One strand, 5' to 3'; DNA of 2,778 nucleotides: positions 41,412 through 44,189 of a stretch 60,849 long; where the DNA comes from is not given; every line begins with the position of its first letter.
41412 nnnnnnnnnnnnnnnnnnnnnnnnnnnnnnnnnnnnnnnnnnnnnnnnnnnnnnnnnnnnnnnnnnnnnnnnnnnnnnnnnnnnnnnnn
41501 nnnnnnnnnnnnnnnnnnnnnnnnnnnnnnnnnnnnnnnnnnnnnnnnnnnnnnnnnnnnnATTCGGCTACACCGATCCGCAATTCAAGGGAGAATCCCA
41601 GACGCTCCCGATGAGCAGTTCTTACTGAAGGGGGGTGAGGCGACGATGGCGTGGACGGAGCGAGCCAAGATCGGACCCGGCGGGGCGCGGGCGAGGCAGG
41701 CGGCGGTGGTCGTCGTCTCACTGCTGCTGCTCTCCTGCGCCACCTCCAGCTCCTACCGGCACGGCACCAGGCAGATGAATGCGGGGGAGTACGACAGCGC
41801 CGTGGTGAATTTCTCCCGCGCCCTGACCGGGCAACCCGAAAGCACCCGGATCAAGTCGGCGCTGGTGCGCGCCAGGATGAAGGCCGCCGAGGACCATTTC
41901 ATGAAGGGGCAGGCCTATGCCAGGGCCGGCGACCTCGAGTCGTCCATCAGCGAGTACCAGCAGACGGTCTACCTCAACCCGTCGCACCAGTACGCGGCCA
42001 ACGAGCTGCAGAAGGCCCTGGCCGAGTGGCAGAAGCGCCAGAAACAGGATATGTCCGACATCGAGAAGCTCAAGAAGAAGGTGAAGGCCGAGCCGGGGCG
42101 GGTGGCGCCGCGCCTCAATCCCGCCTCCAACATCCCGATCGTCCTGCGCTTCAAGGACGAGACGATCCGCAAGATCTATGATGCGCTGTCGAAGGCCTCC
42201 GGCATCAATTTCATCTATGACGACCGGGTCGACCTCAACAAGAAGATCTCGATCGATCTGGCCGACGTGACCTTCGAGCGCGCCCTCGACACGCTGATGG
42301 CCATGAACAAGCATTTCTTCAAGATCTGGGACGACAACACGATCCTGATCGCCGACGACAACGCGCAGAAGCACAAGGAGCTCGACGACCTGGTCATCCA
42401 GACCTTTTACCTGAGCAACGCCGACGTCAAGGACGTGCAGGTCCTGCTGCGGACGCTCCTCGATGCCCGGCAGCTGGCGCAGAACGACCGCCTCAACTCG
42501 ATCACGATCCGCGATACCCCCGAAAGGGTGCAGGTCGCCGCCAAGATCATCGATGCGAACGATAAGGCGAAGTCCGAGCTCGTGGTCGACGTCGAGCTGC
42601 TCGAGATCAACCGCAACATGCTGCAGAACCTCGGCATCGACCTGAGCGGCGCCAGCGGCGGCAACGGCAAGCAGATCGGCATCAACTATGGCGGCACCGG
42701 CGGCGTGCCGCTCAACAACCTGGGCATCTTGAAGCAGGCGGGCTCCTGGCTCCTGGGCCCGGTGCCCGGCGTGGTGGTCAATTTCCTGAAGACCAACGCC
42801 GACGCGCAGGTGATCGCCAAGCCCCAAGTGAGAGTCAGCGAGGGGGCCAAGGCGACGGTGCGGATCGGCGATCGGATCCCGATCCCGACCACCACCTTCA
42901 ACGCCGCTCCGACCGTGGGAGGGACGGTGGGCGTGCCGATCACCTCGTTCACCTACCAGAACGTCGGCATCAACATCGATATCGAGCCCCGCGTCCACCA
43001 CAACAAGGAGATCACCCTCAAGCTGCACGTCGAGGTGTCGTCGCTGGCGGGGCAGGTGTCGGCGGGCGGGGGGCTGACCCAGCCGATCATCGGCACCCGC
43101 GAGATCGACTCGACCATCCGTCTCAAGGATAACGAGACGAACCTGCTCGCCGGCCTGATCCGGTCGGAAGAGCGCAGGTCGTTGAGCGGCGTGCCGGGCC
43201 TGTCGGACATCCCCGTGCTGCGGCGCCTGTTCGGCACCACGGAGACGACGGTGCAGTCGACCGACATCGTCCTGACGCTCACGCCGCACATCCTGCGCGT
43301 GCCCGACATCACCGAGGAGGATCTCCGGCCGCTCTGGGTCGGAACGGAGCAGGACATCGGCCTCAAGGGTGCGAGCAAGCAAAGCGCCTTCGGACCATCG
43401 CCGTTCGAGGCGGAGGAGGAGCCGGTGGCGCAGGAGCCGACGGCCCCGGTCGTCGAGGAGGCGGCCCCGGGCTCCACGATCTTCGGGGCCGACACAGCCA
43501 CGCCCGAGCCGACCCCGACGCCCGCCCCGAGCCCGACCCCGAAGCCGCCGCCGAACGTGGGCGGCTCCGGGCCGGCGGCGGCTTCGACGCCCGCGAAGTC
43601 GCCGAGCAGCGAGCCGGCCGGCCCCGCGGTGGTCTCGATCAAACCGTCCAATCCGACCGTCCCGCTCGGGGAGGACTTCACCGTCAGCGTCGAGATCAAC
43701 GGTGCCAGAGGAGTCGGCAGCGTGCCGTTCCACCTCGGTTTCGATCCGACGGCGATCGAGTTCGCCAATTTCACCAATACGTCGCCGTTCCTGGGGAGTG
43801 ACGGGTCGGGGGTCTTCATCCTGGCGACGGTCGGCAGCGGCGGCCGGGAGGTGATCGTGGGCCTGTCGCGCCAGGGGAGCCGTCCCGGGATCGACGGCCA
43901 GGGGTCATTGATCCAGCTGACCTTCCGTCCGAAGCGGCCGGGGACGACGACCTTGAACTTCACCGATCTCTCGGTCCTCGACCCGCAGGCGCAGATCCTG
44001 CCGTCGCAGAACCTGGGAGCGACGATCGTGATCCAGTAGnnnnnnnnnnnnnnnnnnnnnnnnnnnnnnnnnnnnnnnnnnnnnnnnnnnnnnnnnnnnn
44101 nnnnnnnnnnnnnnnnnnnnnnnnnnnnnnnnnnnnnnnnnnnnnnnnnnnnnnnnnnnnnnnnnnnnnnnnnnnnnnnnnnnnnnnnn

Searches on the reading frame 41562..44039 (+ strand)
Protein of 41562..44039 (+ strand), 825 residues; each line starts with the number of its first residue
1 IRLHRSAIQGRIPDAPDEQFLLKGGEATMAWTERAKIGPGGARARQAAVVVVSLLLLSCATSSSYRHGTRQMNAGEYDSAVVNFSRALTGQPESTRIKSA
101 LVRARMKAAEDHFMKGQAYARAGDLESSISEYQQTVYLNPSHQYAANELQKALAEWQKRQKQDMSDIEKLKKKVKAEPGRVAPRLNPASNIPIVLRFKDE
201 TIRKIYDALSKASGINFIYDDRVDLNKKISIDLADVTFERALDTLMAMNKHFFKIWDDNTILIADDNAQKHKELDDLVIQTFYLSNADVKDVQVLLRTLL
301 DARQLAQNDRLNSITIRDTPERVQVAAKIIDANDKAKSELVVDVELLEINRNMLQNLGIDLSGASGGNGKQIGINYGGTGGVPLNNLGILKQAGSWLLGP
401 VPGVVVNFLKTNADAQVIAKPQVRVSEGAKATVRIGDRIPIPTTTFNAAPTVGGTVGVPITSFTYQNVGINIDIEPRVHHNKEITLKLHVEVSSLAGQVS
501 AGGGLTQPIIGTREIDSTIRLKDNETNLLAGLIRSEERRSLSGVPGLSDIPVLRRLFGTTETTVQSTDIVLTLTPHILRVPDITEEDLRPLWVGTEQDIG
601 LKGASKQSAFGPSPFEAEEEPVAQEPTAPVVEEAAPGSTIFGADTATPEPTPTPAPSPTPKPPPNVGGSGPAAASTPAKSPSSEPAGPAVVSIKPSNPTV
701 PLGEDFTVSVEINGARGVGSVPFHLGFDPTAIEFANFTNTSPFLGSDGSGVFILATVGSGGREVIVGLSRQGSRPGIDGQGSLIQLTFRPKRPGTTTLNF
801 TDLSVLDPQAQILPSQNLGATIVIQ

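Call 11: search_protein_families(library=pfam, proteins=[window:41562-44039:+])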
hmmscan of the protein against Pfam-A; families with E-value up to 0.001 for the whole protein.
window:41562-44039:+ (825 aa): 5 families
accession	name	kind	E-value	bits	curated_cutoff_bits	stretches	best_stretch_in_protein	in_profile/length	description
PF00263.26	Secretin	-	3.7e-40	137.7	27.5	1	409-579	2-169/169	Bacterial type II and III secretion system protein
PF03958.22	Secretin_N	-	1.1e-07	32.4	28.2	1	280-338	2-68/69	Bacterial type II/III secretion system short domain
PF00963.24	Cohesin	-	1.5e-07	32.1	24.1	1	696-801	6-115/139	Cohesin domain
PF07660.19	STN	-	1.4e-05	25.3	28.4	1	215-263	1-49/52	Secretin and TonB N terminus short domain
PF07719.23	TPR_2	-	3.7e-05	24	27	0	109-142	1-34/34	Tetratricopeptide repeat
